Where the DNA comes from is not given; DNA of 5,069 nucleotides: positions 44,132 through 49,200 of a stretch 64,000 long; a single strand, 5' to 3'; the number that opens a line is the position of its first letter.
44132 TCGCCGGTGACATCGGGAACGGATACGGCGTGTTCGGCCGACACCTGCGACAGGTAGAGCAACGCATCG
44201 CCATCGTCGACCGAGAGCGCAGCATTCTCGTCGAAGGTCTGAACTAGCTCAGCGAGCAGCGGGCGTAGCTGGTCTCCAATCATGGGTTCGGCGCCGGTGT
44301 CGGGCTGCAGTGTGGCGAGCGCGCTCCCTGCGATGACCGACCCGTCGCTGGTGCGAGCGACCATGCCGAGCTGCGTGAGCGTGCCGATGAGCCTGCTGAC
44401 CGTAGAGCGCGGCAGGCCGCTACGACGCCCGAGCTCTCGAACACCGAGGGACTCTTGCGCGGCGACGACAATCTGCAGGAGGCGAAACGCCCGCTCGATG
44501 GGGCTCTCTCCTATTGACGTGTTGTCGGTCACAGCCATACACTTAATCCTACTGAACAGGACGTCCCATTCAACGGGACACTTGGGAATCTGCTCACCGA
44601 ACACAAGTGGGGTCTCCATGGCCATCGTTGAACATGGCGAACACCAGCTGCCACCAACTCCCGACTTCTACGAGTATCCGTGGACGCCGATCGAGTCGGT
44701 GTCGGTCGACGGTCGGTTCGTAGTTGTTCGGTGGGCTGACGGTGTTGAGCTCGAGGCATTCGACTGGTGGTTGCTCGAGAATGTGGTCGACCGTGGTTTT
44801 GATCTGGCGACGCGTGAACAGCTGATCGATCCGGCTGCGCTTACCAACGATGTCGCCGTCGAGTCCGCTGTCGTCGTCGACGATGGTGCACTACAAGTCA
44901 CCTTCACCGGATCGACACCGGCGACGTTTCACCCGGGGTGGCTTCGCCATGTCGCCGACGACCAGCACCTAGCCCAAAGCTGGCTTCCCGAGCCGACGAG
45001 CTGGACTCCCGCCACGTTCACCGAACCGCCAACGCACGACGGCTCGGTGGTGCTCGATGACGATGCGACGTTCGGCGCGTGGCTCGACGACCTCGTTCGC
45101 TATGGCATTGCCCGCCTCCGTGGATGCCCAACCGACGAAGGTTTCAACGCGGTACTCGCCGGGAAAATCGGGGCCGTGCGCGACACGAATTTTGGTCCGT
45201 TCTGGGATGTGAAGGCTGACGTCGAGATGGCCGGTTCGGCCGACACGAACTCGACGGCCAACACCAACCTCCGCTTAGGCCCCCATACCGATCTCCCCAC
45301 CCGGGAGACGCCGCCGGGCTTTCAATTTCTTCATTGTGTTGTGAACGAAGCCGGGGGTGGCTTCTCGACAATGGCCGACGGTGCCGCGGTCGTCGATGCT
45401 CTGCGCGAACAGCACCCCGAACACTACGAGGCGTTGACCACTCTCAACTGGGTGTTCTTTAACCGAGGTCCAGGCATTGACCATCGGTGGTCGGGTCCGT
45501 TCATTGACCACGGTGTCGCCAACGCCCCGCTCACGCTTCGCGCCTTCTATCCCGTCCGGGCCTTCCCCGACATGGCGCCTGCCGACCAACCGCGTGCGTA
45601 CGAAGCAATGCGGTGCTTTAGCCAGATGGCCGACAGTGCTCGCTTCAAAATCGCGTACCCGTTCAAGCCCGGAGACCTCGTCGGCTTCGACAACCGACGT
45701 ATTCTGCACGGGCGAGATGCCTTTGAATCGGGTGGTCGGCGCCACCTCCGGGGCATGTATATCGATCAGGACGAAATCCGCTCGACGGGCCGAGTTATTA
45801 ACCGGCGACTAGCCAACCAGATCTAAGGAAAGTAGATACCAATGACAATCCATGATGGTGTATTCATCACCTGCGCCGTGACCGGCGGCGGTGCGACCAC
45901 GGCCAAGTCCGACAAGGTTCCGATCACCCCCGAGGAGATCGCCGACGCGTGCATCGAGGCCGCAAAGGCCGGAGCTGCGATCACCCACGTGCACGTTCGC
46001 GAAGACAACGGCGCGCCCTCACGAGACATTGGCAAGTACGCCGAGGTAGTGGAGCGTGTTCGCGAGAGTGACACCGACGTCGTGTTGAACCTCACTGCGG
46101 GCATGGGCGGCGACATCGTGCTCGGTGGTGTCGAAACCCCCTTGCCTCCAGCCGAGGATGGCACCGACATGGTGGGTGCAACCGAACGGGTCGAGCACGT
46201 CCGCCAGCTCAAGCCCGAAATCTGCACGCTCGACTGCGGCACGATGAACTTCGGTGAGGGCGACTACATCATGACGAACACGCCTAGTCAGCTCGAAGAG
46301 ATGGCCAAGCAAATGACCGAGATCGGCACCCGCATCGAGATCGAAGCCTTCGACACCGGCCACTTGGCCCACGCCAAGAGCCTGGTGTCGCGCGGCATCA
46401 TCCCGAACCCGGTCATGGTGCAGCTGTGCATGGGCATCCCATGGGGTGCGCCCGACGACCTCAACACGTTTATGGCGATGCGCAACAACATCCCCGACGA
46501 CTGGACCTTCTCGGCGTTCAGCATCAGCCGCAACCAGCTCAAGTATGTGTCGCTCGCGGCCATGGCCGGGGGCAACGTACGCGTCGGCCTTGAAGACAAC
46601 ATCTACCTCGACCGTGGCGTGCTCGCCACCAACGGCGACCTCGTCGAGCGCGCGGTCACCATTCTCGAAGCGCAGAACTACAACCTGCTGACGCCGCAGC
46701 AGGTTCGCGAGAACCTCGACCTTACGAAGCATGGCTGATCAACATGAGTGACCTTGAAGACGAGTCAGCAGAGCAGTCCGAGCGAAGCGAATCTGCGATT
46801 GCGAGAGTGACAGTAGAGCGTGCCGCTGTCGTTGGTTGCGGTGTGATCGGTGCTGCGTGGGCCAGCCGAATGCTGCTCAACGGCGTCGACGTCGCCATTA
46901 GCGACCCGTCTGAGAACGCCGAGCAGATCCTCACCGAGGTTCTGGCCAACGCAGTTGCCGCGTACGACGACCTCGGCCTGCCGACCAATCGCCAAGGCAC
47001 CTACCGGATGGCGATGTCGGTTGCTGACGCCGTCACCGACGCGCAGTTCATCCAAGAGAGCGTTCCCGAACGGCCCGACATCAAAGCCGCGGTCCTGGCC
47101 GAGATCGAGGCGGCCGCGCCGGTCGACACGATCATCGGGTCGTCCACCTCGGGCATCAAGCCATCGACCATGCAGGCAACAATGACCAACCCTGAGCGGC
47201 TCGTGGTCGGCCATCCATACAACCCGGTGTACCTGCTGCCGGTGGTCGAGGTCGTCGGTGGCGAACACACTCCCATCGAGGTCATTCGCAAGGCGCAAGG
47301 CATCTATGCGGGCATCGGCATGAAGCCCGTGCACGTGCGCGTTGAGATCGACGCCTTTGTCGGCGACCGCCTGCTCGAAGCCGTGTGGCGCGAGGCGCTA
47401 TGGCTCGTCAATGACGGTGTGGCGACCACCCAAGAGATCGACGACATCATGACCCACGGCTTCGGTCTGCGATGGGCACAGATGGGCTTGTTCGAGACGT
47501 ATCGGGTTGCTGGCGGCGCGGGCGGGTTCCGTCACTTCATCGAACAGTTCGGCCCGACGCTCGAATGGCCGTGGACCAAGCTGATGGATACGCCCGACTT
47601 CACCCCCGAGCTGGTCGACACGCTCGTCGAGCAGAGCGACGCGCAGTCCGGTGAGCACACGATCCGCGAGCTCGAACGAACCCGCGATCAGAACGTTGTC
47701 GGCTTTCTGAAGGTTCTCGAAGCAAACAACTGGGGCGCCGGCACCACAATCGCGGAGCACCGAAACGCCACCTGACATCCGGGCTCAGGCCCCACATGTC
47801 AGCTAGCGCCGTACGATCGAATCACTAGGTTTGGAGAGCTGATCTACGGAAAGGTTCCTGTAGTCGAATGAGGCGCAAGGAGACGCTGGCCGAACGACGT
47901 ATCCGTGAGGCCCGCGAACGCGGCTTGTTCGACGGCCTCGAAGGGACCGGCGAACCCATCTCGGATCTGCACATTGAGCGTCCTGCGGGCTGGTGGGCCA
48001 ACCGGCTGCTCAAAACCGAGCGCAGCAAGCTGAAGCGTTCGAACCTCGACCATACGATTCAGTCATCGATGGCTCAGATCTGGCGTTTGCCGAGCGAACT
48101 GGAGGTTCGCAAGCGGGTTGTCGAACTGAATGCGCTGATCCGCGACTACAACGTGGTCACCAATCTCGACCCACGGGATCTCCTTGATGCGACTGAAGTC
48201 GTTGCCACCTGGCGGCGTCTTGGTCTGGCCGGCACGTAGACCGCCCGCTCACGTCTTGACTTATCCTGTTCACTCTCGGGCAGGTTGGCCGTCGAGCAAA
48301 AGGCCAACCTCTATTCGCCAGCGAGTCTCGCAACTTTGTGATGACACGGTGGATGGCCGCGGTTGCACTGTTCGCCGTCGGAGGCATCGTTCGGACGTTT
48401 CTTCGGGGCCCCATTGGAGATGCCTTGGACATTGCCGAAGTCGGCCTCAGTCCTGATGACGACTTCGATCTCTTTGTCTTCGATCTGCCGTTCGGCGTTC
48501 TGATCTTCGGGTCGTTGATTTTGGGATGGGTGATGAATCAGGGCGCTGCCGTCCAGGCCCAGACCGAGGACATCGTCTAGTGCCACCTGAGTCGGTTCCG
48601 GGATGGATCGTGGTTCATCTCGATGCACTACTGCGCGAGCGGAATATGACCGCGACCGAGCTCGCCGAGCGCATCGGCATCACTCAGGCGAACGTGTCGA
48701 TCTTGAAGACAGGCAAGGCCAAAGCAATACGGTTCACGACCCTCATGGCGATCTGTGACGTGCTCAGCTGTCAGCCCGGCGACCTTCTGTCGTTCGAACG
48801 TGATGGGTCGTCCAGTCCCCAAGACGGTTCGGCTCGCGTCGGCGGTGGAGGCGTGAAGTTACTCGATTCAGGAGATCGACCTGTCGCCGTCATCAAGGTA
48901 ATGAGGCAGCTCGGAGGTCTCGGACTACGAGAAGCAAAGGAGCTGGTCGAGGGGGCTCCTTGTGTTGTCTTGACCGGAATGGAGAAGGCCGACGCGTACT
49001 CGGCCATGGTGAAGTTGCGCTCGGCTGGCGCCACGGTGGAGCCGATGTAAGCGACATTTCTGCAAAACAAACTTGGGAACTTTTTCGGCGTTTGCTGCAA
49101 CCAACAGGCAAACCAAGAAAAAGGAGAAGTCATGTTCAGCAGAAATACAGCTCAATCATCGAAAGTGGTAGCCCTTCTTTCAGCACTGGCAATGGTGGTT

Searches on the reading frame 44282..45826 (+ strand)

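Call 11: search_protein_families(library=pfam, proteins=[window:44282-45826:+], max_evalue=0.001)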
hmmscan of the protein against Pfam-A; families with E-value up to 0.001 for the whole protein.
window:44282-45826:+ (514 aa): 1 family
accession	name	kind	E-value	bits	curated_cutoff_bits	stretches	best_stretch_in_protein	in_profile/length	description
PF02668.22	TauD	-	2.7e-46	159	27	1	252-493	14-267/267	Taurine catabolism dioxygenase TauD, TfdA family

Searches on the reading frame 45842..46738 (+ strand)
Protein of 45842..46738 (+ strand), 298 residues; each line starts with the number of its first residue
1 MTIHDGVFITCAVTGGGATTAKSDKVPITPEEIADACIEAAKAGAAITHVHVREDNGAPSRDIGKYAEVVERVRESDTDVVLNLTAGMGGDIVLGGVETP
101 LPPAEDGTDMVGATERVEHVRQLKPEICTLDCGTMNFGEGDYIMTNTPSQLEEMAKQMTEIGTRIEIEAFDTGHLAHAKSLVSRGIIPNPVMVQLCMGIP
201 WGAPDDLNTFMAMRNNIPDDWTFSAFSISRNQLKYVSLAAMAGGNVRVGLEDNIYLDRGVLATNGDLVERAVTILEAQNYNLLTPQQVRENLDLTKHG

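Call 11: search_protein_families(library=pfam, proteins=[window:45842-46738:+], max_evalue=0.001)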
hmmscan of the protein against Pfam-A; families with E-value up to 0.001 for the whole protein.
window:45842-46738:+ (298 aa): 1 family
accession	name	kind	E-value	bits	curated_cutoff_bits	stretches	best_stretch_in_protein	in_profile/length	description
PF05853.18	BKACE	-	8.7e-96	320.9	24.8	1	7-294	2-274/274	beta-keto acid cleavage enzyme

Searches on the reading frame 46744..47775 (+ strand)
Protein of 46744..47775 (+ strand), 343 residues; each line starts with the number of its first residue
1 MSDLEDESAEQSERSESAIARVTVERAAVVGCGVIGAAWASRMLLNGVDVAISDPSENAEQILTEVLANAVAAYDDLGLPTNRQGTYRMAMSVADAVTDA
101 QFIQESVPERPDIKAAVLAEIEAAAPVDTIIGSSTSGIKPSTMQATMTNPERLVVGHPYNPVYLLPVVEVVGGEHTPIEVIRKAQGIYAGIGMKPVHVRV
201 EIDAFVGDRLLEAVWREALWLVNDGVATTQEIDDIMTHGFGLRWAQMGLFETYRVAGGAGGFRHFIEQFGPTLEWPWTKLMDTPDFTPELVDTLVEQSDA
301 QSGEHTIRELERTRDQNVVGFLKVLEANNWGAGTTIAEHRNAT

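Call 11: search_protein_families(library=pfam, proteins=[window:46744-47775:+], max_evalue=0.001)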
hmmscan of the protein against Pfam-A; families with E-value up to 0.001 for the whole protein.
window:46744-47775:+ (343 aa): 3 families
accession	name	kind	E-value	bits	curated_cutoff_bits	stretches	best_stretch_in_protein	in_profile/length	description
PF02737.24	3HCDH_N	-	1.7e-37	129.5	22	1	27-199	2-178/180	3-hydroxyacyl-CoA dehydrogenase, NAD binding domain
PF00725.27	3HCDH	-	2.4e-12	47.6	22.1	1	205-272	2-69/97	3-hydroxyacyl-CoA dehydrogenase, C-terminal domain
PF03446.21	NAD_binding_2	-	7.6e-05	23.2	21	1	28-142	3-101/161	NAD binding domain of 6-phosphogluconate dehydrogenase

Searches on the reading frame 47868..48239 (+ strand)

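Call 11: search_protein_families(library=pfam, proteins=[window:47868-48239:+], max_evalue=0.001)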
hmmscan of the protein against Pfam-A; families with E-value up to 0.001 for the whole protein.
window:47868-48239:+ (123 aa): 1 family
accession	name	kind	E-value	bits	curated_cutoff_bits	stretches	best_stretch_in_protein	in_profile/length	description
PF09350.15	DJC28_CD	-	7.1e-10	39.3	27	1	7-48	1-41/70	DnaJ homologue, subfamily C, member 28, conserved domain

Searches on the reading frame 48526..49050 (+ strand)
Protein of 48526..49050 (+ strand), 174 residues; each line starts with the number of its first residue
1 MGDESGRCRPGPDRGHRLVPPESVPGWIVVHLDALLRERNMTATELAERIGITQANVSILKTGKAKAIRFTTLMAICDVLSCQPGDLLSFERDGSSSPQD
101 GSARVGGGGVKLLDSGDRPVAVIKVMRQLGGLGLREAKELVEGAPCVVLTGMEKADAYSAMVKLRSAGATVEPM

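Call 11: search_protein_families(library=pfam, proteins=[window:48526-49050:+], max_evalue=0.001)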
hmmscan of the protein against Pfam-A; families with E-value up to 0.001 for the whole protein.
window:48526-49050:+ (174 aa): 5 families
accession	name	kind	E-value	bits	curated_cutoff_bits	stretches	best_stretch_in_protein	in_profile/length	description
PF13443.12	HTH_26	-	8.8e-24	84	22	1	31-93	1-63/63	Cro/C1-type HTH DNA-binding domain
PF00542.24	Ribosomal_L12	-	2.1e-17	63.7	25.9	1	110-172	3-65/67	Ribosomal protein L7/L12 C-terminal domain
PF01381.28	HTH_3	-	3e-06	27.6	23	1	35-86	4-54/55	Helix-turn-helix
PF13560.12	HTH_31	-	0.00086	20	27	0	36-86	9-59/64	Helix-turn-helix domain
PF13744.12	HTH_37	-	0.00098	19.3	27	0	33-77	24-68/80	Helix-turn-helix domain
